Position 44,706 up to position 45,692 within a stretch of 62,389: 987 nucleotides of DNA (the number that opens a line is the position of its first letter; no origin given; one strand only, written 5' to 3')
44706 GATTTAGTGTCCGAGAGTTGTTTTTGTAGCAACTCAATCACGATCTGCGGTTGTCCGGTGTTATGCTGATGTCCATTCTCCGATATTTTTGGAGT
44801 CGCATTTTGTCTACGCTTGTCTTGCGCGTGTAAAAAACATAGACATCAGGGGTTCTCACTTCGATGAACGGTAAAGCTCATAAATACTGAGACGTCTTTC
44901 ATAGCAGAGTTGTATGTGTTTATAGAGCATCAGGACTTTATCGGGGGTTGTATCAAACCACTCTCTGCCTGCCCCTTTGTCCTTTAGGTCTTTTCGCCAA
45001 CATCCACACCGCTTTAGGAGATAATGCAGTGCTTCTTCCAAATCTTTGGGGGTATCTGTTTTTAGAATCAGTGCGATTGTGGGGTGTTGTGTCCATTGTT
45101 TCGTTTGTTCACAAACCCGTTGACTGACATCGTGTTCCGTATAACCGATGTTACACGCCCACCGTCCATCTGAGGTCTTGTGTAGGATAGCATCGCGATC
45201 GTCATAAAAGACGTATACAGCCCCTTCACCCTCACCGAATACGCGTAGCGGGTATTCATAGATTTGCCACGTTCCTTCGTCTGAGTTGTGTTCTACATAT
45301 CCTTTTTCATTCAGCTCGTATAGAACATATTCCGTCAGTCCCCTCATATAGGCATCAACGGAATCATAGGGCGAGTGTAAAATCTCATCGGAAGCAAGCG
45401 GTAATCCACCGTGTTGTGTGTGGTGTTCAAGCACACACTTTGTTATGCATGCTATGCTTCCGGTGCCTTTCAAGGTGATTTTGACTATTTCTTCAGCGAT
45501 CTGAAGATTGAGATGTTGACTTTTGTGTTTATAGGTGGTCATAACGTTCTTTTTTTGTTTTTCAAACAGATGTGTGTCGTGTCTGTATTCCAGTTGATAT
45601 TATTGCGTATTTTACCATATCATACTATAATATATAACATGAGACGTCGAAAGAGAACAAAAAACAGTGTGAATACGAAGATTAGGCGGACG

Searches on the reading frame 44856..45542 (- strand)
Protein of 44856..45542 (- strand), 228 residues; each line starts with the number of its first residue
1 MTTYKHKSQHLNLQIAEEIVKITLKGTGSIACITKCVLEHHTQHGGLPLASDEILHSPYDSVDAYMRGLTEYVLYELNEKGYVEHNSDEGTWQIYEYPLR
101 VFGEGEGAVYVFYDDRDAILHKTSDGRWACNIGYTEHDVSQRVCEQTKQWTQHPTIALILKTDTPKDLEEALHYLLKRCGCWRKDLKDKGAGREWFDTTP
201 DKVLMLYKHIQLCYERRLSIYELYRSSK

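Call 16: search_protein_families(library=pfam, proteins=[window:44856-45542:-], max_evalue=0.001)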
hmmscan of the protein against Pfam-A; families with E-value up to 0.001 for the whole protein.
window:44856-45542:- (228 aa): 2 families
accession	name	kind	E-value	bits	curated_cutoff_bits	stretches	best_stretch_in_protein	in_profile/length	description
PF10544.15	T5orf172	-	5e-07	30.6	20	1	109-208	3-98/101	T5orf172 domain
PF13455.12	MUG113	-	2.8e-06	28.2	22.3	1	132-209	3-72/73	Meiotically up-regulated gene 113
